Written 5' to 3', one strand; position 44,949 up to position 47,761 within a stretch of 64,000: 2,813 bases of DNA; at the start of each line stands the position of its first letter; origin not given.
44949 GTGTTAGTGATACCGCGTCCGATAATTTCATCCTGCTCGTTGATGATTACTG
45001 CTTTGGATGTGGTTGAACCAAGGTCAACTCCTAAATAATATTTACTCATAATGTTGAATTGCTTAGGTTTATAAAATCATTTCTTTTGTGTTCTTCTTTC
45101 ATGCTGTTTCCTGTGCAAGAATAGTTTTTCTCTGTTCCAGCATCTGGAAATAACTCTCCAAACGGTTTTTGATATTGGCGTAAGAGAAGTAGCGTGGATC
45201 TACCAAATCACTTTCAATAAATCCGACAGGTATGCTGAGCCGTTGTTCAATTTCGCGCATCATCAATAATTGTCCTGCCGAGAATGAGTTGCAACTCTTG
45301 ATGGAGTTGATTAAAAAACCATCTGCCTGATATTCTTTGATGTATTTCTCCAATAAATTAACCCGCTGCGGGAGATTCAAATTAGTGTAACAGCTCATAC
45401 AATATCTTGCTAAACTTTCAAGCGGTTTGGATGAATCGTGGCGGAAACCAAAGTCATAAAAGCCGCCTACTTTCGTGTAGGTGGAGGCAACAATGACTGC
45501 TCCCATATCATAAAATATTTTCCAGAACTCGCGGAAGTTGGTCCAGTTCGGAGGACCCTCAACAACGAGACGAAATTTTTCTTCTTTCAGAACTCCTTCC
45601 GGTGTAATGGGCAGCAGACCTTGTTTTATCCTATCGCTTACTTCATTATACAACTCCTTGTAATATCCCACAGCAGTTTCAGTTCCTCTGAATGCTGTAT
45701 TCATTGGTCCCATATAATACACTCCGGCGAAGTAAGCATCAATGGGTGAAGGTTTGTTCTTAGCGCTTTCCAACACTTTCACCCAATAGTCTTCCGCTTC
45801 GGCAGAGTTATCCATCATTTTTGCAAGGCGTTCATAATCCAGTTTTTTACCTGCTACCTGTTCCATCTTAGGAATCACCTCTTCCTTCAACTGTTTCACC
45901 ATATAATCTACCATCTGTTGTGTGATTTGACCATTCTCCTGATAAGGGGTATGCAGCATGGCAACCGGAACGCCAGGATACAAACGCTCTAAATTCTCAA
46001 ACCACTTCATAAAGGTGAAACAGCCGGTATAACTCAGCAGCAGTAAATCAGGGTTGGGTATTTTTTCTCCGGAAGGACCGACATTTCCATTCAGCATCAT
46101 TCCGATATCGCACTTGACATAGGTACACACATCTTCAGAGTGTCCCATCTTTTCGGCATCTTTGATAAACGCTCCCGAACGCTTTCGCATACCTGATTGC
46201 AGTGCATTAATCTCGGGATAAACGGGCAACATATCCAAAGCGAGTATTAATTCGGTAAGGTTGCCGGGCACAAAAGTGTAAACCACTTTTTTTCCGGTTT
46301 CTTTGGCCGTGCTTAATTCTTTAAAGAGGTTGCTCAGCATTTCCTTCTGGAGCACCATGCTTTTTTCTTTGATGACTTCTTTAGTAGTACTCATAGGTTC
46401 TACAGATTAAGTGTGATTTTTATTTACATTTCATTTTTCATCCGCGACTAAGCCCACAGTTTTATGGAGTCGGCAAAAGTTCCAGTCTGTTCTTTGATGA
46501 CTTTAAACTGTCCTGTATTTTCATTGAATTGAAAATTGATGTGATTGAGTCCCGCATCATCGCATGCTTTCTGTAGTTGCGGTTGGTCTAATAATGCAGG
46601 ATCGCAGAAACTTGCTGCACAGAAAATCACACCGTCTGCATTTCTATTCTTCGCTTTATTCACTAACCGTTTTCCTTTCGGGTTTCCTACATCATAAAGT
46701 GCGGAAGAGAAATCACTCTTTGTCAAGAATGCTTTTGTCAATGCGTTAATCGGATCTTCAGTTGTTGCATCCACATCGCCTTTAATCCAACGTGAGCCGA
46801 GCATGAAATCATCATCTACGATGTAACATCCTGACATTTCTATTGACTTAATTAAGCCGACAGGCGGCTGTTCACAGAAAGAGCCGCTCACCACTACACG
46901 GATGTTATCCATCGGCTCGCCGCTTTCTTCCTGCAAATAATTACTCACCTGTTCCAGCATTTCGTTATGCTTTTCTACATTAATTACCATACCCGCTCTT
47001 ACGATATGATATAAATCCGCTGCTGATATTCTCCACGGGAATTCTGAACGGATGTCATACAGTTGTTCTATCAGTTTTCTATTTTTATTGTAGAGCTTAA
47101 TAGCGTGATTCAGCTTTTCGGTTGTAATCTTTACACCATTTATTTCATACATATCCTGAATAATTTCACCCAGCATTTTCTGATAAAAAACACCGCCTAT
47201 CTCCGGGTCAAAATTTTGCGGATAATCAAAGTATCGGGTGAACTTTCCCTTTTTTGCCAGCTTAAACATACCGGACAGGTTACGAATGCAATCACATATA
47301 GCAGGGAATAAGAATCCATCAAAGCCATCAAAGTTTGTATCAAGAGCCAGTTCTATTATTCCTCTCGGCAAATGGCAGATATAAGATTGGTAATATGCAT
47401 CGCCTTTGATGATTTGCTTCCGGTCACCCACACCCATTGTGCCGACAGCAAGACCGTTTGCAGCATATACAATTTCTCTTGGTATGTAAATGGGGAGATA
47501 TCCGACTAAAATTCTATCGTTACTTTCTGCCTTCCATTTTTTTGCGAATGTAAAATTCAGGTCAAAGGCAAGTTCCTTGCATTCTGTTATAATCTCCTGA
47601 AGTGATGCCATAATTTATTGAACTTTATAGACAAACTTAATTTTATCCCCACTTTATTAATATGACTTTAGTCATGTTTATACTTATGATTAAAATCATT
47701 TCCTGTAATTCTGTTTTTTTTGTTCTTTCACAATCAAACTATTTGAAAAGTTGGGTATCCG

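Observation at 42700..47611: Class I (ATP-dependent) benzoyl-CoA reductase genes in bcrCBAD order in a Bacteroidota context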

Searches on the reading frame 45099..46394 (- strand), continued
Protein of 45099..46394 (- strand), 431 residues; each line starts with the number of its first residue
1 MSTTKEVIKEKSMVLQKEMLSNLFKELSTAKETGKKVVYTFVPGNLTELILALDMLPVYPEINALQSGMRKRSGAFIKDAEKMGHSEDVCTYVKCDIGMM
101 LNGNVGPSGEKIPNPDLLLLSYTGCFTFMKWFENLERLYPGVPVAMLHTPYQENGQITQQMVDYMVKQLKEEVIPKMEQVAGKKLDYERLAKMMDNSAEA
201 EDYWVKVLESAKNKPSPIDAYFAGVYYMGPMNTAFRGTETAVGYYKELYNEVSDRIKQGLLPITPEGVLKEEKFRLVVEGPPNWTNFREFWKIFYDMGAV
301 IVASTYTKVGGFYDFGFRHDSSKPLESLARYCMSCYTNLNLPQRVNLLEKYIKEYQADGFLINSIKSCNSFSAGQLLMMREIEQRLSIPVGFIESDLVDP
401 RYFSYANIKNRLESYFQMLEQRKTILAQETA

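Call 43: search_protein_representatives(protein=window:45099-46394:-)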
Query: 431 residues. Proteins with E-value up to 0.001 (for the whole library): 1826; up to 1e-10: 1030; up to 1e-30: 275. The best 150 are listed.
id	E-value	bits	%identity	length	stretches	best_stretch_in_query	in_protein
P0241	1.4e-173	594.0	61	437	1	5-428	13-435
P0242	4.5e-164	562.7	58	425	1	8-424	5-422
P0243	5.1e-143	493.3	63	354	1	8-347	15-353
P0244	2.6e-109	382.3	64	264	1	166-424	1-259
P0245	1.2e-108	380.2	58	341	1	38-344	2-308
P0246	6.7e-99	348.0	43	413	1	30-422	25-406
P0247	2.3e-89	316.6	67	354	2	79-206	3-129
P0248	9.2e-89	314.6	42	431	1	14-428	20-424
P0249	1.2e-87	310.9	43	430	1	32-424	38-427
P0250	1.3e-84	300.9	74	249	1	52-232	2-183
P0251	2.2e-84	300.2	57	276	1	9-247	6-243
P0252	5.1e-83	295.7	72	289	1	247-423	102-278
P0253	7.1e-82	291.9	67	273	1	239-424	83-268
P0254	8.0e-81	288.5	39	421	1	22-423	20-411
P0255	7.1e-74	265.6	66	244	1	6-184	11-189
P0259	1.5e-72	261.2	39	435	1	18-422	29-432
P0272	2.5e-66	240.7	37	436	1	21-424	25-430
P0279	9.3e-61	222.4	36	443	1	17-427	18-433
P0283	9.5e-59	215.8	36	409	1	11-423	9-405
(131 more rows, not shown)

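Call 44: list_cluster_members(proteins=[P0241, P0242, P0246, P0248, P0249, P0254, P0259, P0272, P0279, P0283])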
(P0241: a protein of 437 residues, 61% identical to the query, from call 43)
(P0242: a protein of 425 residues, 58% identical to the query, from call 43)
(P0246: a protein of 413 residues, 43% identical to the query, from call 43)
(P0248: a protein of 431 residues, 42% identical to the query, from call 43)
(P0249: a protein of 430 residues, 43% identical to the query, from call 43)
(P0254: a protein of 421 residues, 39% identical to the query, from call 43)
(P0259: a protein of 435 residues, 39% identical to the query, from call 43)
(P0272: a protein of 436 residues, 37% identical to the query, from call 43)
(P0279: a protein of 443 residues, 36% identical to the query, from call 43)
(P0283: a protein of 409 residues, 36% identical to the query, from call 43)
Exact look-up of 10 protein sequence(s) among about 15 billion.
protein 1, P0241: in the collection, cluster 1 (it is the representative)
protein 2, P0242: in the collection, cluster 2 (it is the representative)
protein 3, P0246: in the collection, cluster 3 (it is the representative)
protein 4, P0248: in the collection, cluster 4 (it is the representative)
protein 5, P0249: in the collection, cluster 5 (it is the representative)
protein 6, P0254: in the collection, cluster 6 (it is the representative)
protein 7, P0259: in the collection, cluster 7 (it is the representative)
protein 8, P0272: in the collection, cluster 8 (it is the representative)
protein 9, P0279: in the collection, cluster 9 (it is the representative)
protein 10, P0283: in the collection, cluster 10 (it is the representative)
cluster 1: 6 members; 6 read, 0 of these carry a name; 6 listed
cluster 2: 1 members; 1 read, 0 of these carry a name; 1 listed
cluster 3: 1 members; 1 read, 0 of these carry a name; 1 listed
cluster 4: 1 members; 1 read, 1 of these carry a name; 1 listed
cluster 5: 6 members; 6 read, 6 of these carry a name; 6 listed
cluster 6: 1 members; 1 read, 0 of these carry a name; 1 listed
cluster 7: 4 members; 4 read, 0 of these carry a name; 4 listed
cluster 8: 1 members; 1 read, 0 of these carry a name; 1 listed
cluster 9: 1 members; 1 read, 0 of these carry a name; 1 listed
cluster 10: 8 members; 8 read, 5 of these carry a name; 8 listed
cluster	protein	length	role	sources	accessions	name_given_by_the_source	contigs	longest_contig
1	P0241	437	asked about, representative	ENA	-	-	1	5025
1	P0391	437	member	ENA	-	-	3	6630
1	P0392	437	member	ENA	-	-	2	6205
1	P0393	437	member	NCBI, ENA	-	-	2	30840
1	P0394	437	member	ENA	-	-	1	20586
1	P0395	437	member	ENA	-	-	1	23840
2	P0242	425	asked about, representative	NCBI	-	-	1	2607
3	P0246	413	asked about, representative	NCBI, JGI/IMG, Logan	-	-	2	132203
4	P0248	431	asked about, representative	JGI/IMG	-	benzoyl-CoA reductase subunit B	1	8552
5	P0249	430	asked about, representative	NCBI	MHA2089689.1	MAG: 2-hydroxyacyl-CoA dehydratase subunit D [Candidatus Kariarchaeaceae archaeon]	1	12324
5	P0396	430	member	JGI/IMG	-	benzoyl-CoA reductase subunit B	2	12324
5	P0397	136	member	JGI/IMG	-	benzoyl-CoA reductase subunit B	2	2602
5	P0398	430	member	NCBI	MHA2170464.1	MAG: 2-hydroxyacyl-CoA dehydratase subunit D [Candidatus Kariarchaeaceae archaeon]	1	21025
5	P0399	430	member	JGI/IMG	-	benzoyl-CoA reductase subunit B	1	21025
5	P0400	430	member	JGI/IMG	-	benzoyl-CoA reductase subunit B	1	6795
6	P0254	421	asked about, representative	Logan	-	-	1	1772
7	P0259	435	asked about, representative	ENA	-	-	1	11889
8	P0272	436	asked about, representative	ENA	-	-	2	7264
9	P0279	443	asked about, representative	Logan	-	-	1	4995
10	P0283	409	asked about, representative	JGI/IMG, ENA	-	-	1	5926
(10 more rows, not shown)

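Call 45: search_protein_families(library=ncbifam, proteins=[P0241, P0242, P0246, P0248, P0249, P0254, P0259, P0272, P0283], max_evalue=1e-30)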
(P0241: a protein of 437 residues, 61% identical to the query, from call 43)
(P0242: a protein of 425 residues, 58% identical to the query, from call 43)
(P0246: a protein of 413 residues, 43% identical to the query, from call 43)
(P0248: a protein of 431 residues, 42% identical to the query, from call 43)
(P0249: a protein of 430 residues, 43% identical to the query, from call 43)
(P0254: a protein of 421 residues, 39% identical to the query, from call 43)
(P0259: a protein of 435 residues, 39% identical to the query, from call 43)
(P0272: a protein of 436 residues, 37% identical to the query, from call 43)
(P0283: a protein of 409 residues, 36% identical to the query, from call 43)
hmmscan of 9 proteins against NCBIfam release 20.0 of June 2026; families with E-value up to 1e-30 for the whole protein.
P0241 (437 aa): 2 families
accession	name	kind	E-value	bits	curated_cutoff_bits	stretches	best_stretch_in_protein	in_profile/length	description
TIGR02260.1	benz_CoA_red_B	equivalog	1.4e-245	814.6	486.55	1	14-426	1-413/413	benzoyl-CoA reductase subunit B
NF052455.1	HyiscapDhHadB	equivalog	9.4e-47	159.5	750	1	19-430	3-398/398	(R)-2-hydroxyisocaproyl-CoA dehydratase subunit alpha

P0242 (425 aa): 2 families
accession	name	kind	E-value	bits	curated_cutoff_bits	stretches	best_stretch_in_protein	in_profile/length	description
TIGR02260.1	benz_CoA_red_B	equivalog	1.4e-189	630.1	486.55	1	4-416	2-412/413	benzoyl-CoA reductase subunit B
NF052455.1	HyiscapDhHadB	equivalog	4.5e-48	163.9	750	1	8-413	3-390/398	(R)-2-hydroxyisocaproyl-CoA dehydratase subunit alpha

P0246 (413 aa): 2 families
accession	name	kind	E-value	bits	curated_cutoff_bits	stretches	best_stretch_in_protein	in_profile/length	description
TIGR02260.1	benz_CoA_red_B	equivalog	6.7e-112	374.2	486.55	1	19-401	18-411/413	benzoyl-CoA reductase subunit B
NF052455.1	HyiscapDhHadB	equivalog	4.5e-41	140.8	750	1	41-405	38-396/398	(R)-2-hydroxyisocaproyl-CoA dehydratase subunit alpha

P0248 (431 aa): 3 families
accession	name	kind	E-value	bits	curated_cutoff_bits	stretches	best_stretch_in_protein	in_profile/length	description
TIGR02260.1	benz_CoA_red_B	equivalog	1.8e-88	297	486.55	1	21-414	10-412/413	benzoyl-CoA reductase subunit B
NF052455.1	HyiscapDhHadB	equivalog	3.1e-57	194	750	1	55-419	39-398/398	(R)-2-hydroxyisocaproyl-CoA dehydratase subunit alpha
TIGR03191.1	benz_CoA_bzdO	equivalog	9e-35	120.7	448.6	0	83-306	74-292/430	benzoyl-CoA reductase, bzd-type, subunit O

P0249 (430 aa): 2 families
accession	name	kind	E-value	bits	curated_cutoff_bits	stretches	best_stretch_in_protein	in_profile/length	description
TIGR02260.1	benz_CoA_red_B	equivalog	7.8e-89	298.2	486.55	1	42-421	31-412/413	benzoyl-CoA reductase subunit B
NF052455.1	HyiscapDhHadB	equivalog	8.3e-49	166.3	750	1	50-425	35-397/398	(R)-2-hydroxyisocaproyl-CoA dehydratase subunit alpha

P0254 (421 aa): 3 families
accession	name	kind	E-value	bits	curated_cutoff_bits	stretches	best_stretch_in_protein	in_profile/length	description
TIGR02260.1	benz_CoA_red_B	equivalog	3.5e-79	266.4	486.55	1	23-405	20-411/413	benzoyl-CoA reductase subunit B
NF052455.1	HyiscapDhHadB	equivalog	3.9e-52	177.2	750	1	39-408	32-395/398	(R)-2-hydroxyisocaproyl-CoA dehydratase subunit alpha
TIGR03191.1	benz_CoA_bzdO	equivalog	3.4e-34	118.8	448.6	1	71-413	71-429/430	benzoyl-CoA reductase, bzd-type, subunit O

P0259 (435 aa): 2 families
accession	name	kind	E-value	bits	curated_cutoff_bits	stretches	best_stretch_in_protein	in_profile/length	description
TIGR02260.1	benz_CoA_red_B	equivalog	5.5e-78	262.5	486.55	1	42-427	26-411/413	benzoyl-CoA reductase subunit B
NF052455.1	HyiscapDhHadB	equivalog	1.4e-49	168.8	750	1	56-429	36-394/398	(R)-2-hydroxyisocaproyl-CoA dehydratase subunit alpha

P0272 (436 aa): 2 families
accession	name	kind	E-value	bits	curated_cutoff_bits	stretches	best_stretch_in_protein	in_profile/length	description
TIGR02260.1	benz_CoA_red_B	equivalog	2.9e-70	237.1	486.55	1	21-424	12-412/413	benzoyl-CoA reductase subunit B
NF052455.1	HyiscapDhHadB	equivalog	2.7e-43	148.1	750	1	20-429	8-398/398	(R)-2-hydroxyisocaproyl-CoA dehydratase subunit alpha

P0283 (409 aa): 3 families
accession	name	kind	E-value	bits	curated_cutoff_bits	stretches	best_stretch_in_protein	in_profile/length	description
NF052455.1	HyiscapDhHadB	equivalog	1.6e-86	290.5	750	1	12-404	7-397/398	(R)-2-hydroxyisocaproyl-CoA dehydratase subunit alpha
TIGR02260.1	benz_CoA_red_B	equivalog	7.2e-57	192.9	486.55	1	27-399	24-411/413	benzoyl-CoA reductase subunit B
TIGR03191.1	benz_CoA_bzdO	equivalog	1.2e-32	113.7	448.6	0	24-297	22-296/430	benzoyl-CoA reductase, bzd-type, subunit O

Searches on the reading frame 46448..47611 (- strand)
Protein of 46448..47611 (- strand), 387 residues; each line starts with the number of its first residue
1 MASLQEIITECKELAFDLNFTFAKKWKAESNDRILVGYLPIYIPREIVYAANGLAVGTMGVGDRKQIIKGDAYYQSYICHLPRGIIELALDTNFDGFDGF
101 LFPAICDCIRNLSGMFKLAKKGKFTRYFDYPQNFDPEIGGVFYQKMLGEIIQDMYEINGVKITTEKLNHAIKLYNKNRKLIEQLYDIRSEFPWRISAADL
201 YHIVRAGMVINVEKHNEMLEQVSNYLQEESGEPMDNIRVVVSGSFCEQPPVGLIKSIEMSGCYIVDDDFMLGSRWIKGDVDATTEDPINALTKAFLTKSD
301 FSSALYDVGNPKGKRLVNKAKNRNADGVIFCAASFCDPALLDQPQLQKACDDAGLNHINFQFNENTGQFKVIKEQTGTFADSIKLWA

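Call 3: search_protein_families(library=pfam, proteins=[window:46448-47611:-])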
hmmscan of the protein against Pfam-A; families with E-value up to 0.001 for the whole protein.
window:46448-47611:- (387 aa): 1 family
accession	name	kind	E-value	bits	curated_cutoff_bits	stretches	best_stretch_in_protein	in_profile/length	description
PF06050.19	HGD-D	-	1.9e-67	228.7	28.4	1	41-383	2-342/342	2-hydroxyglutaryl-CoA dehydratase, D-component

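Call 4: search_protein_families(library=ncbifam, proteins=[window:46448-47611:-])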
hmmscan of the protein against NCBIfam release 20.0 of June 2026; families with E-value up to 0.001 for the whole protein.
window:46448-47611:- (387 aa): 4 families
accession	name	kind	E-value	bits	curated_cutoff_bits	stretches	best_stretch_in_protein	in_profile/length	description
TIGR02263.1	benz_CoA_red_C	equivalog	2.4e-137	458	421.15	1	6-383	3-380/380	benzoyl-CoA reductase subunit C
NF052456.1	HyiscapDhHadC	equivalog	2.4e-48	164.9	700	1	6-381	3-370/372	(R)-2-hydroxyisocaproyl-CoA dehydratase subunit beta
NF040772.1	double_cubane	equivalog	4.9e-31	108.1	350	1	24-360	11-349/372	double-cubane-cluster-containing anaerobic reductase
TIGR03190.1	benz_CoA_bzdN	equivalog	1.1e-23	83.7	453.8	1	19-371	14-362/377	benzoyl-CoA reductase, bzd-type, subunit N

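Call 30: search_solved_structures(query=window:46448-47611:-, max_evalue=0.001, show_alignments=3)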
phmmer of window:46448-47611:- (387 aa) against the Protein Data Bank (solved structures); distinct sequences matched with E-value up to 0.001: 5.
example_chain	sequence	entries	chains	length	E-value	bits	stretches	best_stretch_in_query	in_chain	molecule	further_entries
9g87_B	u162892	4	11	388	7e-53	183.4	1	4-383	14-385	3-methylbenzoyl-CoA reductase gamma subunit MbdN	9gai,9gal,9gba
3o3m_B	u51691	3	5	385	7.3e-38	133.9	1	5-385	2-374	beta subunit 2-hydroxyacyl-CoA dehydratase | beta-subunit 2-hydroxyacyl-CoA dehydratase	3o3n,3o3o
8s02_B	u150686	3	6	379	1.7e-22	83.3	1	17-371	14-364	BzdN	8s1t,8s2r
7yyl_C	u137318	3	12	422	1.1e-11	47.8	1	39-350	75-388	Dehydratase family protein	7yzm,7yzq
6eno_A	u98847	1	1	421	1.2e-11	47.7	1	39-347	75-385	Dehydratase family protein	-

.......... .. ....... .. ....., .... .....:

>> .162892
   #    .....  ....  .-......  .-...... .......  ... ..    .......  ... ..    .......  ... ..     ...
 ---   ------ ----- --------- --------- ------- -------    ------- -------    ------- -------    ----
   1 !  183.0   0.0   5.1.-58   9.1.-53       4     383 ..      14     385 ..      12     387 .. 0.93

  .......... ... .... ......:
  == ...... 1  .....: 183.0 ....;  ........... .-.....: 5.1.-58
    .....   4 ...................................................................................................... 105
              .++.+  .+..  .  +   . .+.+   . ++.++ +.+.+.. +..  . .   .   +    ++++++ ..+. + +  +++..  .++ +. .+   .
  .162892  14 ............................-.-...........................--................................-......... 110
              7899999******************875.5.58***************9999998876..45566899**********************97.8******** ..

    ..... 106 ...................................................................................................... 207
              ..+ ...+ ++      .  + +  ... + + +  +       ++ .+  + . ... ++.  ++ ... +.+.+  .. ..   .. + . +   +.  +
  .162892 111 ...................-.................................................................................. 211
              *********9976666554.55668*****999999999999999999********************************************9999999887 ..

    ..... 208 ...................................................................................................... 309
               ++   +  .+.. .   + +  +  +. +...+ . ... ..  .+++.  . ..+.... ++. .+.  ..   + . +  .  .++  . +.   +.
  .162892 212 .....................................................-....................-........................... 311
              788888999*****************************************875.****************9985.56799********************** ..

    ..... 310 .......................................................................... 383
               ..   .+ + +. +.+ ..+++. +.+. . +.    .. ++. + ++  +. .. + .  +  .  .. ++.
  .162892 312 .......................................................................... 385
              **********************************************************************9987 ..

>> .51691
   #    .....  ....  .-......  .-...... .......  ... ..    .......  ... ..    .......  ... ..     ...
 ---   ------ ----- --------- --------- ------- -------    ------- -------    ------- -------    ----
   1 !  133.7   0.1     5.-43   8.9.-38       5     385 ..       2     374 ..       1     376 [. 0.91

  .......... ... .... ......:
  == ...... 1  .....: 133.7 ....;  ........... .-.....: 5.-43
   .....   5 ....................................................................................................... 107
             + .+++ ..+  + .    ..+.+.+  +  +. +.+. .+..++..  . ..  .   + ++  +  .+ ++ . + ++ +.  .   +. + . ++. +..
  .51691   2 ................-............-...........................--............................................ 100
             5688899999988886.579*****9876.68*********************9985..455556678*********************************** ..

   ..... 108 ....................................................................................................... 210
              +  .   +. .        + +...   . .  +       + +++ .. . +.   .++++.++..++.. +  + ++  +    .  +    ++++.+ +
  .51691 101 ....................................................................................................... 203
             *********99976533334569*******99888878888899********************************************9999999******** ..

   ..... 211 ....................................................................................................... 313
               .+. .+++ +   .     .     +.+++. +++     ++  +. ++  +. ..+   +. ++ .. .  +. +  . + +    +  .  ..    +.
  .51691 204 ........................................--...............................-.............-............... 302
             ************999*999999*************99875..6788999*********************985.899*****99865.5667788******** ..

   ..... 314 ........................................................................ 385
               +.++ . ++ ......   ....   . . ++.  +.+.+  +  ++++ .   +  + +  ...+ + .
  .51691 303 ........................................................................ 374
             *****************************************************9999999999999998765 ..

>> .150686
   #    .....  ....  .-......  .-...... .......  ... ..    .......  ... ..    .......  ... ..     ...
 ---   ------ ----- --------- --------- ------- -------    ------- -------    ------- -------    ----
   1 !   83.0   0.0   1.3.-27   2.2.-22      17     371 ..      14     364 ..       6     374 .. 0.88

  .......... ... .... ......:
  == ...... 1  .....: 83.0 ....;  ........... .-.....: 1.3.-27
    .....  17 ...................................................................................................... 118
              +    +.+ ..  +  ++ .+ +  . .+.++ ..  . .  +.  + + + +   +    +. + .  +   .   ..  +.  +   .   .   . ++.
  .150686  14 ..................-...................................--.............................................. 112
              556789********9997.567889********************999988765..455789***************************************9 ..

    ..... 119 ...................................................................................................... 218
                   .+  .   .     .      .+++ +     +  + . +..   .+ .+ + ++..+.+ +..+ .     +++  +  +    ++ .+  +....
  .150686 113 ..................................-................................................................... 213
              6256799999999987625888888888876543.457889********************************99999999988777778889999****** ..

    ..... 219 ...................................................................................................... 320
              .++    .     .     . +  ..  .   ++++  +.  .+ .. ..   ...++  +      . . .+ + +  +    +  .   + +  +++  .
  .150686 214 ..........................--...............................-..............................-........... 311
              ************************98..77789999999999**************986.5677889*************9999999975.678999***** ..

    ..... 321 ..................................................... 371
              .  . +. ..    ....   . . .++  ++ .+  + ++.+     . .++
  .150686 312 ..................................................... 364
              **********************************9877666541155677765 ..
